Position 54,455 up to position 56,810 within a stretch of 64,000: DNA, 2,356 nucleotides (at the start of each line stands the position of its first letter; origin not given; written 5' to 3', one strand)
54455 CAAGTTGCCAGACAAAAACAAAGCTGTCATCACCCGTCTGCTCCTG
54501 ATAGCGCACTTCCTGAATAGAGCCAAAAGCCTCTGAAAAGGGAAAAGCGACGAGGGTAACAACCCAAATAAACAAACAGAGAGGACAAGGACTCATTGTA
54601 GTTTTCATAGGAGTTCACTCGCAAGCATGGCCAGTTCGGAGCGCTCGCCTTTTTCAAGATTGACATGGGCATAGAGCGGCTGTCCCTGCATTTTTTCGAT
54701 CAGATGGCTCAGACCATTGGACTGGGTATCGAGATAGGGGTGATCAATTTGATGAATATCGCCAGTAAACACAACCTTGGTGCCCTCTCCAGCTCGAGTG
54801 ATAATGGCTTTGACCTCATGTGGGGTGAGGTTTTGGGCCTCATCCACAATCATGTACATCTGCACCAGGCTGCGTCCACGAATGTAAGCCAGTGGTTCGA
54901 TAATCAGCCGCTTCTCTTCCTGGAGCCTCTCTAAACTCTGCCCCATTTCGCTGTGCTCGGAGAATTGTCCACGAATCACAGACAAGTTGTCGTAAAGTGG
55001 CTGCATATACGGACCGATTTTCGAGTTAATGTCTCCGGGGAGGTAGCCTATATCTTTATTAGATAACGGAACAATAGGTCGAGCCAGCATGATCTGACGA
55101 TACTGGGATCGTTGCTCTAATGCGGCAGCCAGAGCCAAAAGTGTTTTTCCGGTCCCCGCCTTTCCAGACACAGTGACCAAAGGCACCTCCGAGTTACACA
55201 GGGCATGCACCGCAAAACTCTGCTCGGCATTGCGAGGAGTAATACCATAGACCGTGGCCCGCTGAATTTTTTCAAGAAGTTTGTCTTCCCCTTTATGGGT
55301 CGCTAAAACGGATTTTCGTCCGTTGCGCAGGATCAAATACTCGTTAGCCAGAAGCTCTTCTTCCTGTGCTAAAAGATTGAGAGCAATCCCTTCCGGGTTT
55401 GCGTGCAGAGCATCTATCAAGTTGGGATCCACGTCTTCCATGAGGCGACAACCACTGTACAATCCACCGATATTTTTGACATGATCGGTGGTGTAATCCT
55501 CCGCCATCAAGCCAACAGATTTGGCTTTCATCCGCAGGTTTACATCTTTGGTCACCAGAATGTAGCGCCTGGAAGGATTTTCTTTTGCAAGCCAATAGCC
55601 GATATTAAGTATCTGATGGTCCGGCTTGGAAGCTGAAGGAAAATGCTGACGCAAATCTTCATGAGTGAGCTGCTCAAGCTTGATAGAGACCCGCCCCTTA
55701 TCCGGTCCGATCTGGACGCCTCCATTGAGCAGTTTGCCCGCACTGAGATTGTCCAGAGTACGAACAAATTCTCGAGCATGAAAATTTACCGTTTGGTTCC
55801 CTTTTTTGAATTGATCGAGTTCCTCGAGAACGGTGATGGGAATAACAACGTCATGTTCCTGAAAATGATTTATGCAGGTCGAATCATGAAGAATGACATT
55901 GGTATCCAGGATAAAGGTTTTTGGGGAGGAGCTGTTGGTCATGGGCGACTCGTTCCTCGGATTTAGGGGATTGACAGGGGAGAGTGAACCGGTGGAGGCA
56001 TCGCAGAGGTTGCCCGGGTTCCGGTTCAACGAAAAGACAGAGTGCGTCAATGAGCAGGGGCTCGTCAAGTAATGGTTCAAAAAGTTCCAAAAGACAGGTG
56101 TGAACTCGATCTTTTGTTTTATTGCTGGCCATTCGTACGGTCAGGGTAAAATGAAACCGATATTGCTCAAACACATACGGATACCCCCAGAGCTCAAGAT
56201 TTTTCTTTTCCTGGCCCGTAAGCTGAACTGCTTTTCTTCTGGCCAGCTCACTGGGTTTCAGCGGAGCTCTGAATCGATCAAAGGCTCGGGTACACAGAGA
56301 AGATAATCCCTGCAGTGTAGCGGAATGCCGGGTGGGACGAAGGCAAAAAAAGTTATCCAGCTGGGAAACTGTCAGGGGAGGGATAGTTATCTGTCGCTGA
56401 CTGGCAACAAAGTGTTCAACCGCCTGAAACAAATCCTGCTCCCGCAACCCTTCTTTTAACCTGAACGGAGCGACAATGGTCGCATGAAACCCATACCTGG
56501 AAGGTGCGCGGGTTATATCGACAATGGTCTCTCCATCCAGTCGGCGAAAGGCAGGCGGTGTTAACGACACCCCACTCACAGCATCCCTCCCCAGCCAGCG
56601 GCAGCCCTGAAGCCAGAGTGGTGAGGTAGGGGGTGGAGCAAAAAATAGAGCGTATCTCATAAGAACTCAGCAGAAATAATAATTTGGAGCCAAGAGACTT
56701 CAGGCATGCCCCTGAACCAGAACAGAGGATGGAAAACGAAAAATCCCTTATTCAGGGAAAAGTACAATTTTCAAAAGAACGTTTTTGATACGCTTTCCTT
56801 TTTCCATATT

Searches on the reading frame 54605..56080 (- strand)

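Call 3: search_protein_families(library=pfam, proteins=[window:54605-56080:-], max_evalue=1)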
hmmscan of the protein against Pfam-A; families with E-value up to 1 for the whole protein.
window:54605-56080:- (491 aa): 13 families
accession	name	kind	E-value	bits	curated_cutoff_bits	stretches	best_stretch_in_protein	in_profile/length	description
PF02562.22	PhoH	-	1.7e-49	168.6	27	1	280-477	2-188/205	PhoH-like protein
PF13638.12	PIN_4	-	9.6e-36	123.4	21.9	1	56-196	1-131/132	PIN domain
PF13604.12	AAA_30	-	6.6e-10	39.5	27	2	284-332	3-52/191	AAA domain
PF13245.12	AAA_19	-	2e-05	25.2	25.1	1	402-445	86-129/134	AAA domain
PF09848.15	SLFN-g3_helicase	-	0.0011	18.7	24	1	301-420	3-93/354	Schlafen group 3, DNA/RNA helicase domain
PF13191.12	AAA_16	-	0.0014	19.6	32.6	1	291-446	16-145/167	AAA ATPase domain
PF13401.12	AAA_22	-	0.0018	19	27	1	301-440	7-122/130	AAA domain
PF00004.35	AAA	-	0.0039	18.1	21.2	1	303-329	2-28/131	ATPase family associated with various cellular activities (AAA)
PF00270.35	DEAD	-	0.014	15.6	26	1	287-342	4-60/167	DEAD/DEAH box helicase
PF25199.1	nSTAND_NTPase5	-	0.076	13.3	34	1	296-329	38-73/145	Novel STAND NTPase 5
PF01443.25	Viral_helicase1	-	0.095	12.9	21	0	409-448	62-100/228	Viral superfamily 1 RNA helicase core domain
PF06745.19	ATPase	-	0.14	11.9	26.6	1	301-325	21-45/231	KaiC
PF20720.3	nSTAND3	-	0.15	12.2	27.2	1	301-328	19-47/155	Novel STAND NTPase 3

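Call 4: search_protein_families(library=ncbifam, proteins=[window:54605-56080:-], max_evalue=1)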
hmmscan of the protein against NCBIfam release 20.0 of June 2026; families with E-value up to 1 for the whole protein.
window:54605-56080:- (491 aa): 6 families
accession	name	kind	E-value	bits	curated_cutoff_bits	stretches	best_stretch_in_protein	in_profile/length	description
NF053827.1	RNA5-3helPhoH2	equivalog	7.1e-80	269.1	680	1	54-491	2-423/427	RNA 5'-3' helicase PhoH2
NF007827.1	PRK10536.1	equivalog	3.5e-29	102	380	1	279-477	48-237/253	phosphate starvation-inducible protein PhoH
TIGR01448.2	helicase_RecD2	equivalog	0.0069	14.6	500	1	232-335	270-367/713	SF1B family DNA helicase RecD2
NF008163.0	PRK10917.1-1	equivalog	0.023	13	796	1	241-337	227-327/692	ATP-dependent DNA helicase RecG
NF053622.1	ATPseBagAMYCTU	equivalog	0.04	13.3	400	1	298-332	6-40/325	ATPase BagA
NF041254.1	motor_HelR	exception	0.24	9.6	750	0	409-456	521-567/706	RNA polymerase recycling motor ATPase HelR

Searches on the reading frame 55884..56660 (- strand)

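Call 3: search_protein_families(library=pfam, proteins=[window:55884-56660:-], max_evalue=1)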
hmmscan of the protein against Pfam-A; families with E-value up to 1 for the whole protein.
window:55884-56660:- (258 aa): 3 families
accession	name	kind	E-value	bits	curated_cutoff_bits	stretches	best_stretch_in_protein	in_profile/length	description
PF06299.18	DUF1045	-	2.3e-52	177.6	24.3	1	61-219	1-158/159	Protein of unknown function (DUF1045)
PF23116.1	HHD_RTEL1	-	0.044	14.6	27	1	160-213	30-82/102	RTEL1, HHD domain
PF10850.13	DUF2653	-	0.22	12.2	22.7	0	55-91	39-74/88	Protein of unknown function (DUF2653)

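Call 4: search_protein_families(library=ncbifam, proteins=[window:55884-56660:-], max_evalue=1)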
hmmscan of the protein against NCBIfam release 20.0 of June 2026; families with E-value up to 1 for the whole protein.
window:55884-56660:- (258 aa): 1 family
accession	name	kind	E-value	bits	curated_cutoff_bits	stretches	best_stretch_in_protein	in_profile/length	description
TIGR03223.1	Phn_opern_protn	hypoth_equivalog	1.5e-74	250.5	248.95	1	1-227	1-226/228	putative phosphonate metabolism protein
